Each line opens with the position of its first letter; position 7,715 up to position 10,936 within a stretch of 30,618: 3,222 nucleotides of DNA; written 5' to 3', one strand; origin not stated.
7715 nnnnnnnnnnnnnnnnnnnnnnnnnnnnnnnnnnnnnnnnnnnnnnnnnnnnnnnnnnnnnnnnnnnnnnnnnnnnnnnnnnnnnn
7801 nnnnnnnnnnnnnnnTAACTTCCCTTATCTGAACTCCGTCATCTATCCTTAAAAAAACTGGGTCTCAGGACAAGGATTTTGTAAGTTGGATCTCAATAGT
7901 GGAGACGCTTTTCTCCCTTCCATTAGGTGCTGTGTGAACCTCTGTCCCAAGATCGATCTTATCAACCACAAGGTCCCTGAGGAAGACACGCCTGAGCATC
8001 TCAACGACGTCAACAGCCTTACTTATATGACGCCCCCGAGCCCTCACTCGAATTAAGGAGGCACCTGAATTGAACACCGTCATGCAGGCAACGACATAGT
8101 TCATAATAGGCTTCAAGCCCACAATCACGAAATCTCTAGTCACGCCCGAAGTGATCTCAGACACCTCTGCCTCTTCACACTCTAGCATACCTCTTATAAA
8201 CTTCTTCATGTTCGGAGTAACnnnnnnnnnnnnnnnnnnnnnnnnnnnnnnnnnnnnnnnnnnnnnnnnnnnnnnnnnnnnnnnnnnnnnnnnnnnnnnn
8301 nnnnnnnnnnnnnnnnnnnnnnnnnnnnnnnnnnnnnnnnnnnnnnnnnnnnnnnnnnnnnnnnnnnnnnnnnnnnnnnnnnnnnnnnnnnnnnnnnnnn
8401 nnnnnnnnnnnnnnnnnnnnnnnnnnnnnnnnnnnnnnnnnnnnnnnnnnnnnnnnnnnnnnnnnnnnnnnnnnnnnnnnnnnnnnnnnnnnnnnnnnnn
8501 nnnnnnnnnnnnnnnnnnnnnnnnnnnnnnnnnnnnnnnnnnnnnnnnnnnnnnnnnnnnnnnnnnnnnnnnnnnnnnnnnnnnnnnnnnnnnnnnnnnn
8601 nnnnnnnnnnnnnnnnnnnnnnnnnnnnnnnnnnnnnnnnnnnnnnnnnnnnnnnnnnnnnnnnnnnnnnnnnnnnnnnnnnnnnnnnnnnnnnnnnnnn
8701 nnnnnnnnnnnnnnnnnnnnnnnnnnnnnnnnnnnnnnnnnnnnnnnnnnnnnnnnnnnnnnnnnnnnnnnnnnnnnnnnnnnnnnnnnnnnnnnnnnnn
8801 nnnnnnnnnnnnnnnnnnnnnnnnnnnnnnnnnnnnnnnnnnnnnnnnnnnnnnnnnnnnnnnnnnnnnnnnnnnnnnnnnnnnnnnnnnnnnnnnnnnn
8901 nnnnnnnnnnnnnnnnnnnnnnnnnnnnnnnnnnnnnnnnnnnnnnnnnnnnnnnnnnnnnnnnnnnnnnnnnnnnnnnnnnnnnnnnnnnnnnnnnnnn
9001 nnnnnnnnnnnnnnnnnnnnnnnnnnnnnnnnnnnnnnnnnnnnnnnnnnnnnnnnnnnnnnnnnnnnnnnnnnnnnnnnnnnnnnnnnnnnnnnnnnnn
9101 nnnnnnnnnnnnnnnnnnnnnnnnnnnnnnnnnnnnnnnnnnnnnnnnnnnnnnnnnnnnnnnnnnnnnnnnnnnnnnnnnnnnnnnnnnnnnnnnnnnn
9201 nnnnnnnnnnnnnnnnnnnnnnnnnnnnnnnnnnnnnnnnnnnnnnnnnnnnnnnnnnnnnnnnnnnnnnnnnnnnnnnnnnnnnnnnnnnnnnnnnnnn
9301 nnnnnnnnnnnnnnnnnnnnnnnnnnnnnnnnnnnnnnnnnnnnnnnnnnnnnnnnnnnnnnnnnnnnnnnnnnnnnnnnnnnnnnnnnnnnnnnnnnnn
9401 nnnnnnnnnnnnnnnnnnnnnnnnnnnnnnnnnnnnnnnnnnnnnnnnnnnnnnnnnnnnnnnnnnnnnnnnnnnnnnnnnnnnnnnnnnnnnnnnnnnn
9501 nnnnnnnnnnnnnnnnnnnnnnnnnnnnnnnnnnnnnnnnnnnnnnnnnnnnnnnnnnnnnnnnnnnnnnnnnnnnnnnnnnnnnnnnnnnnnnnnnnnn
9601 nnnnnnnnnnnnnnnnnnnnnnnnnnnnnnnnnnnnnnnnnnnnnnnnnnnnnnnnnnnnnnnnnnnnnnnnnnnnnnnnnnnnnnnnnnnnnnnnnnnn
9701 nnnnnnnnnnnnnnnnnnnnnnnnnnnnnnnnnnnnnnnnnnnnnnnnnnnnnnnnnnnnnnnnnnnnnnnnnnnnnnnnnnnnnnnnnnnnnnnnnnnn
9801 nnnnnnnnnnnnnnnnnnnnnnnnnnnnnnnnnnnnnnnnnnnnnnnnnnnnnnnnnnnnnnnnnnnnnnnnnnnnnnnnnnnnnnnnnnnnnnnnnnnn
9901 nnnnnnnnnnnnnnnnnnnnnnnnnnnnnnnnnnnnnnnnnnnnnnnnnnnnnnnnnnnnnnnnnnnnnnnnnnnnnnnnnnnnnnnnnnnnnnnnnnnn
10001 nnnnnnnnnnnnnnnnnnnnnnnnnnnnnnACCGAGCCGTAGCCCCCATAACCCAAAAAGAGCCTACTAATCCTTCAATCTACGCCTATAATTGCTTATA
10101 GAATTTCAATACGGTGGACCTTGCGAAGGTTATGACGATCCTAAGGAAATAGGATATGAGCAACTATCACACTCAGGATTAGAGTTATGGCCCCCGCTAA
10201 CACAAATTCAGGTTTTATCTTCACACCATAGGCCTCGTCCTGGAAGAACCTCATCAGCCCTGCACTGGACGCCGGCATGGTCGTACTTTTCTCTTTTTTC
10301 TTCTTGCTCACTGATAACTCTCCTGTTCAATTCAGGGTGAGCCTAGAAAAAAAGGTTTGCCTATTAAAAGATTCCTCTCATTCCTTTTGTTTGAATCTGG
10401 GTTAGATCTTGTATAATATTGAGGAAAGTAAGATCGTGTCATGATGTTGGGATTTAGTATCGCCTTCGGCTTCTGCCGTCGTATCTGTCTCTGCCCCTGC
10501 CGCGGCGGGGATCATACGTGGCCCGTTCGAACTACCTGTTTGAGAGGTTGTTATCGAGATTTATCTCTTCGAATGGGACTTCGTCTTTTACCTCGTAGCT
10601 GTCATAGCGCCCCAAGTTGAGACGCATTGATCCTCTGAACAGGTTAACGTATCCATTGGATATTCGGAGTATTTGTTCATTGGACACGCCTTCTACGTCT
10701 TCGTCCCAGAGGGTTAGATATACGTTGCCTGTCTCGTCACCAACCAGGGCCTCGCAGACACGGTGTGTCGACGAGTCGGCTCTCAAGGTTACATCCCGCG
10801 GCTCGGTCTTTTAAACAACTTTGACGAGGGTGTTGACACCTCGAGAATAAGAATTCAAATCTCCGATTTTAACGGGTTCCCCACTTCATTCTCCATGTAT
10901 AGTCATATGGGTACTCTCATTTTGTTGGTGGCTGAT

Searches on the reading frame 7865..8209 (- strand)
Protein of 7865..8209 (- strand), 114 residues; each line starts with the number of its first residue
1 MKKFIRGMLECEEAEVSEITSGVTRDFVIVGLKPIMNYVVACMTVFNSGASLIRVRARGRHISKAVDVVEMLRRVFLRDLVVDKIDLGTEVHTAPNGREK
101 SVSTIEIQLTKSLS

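Call 14: search_protein_families(library=pfam, proteins=[window:7865-8209:-])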
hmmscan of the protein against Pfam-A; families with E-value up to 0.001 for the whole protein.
window:7865-8209:- (114 aa): 1 family
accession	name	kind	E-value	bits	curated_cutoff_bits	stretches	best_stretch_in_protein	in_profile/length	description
PF01918.27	Alba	-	7.7e-14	51.7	25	1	29-80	4-56/66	Alba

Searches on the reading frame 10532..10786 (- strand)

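Call 14: search_protein_families(library=pfam, proteins=[window:10532-10786:-])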
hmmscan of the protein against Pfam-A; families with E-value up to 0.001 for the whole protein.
window:10532-10786:- (84 aa): 1 family
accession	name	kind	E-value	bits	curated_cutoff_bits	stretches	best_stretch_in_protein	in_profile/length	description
PF21473.3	Ssb-like_OB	-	4e-12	46.6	24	1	4-60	35-91/97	Single-stranded DNA binding protein Ssb-like, OB fold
